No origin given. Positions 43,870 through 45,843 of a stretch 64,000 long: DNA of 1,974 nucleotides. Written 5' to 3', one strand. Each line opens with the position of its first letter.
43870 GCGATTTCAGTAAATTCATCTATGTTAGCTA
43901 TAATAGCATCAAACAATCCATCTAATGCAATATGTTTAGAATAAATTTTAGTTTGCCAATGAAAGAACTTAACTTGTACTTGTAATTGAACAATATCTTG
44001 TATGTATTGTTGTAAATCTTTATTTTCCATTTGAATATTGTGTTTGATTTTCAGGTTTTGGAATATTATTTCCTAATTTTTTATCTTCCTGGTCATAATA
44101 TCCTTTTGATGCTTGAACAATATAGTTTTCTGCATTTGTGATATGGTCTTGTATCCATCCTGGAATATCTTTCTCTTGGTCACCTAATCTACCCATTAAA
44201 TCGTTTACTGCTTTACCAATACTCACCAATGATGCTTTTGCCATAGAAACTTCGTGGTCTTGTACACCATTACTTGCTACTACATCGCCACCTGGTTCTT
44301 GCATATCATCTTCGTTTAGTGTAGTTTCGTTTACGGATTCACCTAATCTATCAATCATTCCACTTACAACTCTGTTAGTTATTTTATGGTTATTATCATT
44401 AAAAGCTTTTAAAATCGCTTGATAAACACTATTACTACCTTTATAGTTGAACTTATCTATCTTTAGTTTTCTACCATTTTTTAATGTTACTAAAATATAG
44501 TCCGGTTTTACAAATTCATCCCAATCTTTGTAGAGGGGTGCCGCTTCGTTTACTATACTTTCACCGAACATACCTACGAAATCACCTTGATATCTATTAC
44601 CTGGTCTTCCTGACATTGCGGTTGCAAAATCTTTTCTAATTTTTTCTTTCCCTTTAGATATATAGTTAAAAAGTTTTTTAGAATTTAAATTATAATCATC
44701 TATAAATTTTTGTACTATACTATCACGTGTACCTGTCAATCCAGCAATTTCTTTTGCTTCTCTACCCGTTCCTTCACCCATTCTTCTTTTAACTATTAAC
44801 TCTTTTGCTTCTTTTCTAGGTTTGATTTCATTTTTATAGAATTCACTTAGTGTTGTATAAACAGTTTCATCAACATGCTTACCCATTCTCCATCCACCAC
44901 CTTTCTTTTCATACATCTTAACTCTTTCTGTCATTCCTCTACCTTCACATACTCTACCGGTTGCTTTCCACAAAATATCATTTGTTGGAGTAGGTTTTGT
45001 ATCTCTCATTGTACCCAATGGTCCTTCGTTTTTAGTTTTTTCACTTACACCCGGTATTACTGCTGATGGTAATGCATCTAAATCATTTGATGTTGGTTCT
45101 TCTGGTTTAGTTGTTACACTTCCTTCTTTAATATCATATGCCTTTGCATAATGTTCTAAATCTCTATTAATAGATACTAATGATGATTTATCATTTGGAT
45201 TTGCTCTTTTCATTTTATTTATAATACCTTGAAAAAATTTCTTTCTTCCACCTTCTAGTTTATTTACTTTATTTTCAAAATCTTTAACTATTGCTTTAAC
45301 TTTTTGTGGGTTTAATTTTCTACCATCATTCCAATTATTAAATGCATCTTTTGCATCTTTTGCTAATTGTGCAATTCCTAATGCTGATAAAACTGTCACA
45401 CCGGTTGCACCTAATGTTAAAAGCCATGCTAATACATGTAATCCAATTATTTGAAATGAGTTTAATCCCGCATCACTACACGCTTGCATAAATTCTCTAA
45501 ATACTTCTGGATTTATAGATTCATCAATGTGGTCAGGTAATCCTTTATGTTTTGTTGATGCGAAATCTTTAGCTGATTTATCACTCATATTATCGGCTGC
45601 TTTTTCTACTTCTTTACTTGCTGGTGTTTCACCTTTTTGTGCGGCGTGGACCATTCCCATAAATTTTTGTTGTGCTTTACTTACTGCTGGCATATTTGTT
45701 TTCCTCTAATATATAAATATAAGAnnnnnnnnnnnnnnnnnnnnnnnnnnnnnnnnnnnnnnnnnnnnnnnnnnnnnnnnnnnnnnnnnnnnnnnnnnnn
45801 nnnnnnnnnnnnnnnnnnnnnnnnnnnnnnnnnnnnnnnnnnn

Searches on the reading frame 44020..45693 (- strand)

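Call 12: search_protein_families(library=phrogs, proteins=[window:44020-45693:-], max_evalue=0.00001)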
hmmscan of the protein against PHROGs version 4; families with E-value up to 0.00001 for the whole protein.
window:44020-45693:- (557 aa): 5 families
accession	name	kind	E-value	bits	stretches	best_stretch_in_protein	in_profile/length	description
phrog_10538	-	unknown function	4.2e-18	67.1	1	1-55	1-55/156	-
phrog_30268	-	unknown function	3.2e-17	63.9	1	3-56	34-87/91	-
phrog_28725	-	unknown function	7.5e-17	63.1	1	1-55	1-56/201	-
phrog_26015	-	unknown function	6e-14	53.2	1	1-58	1-60/587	-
phrog_3326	-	unknown function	2.1e-08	34.7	1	4-55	348-399/498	-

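Call 23: search_protein_families(library=pfam, proteins=[window:44020-45693:-], max_evalue=0.001)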
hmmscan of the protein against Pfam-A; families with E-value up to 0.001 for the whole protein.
window:44020-45693:- (557 aa): 1 family
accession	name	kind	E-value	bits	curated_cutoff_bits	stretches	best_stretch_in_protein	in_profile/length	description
PF11450.13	DUF3008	-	5e-07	30.2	24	1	3-55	1-56/57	Protein of unknwon function (DUF3008)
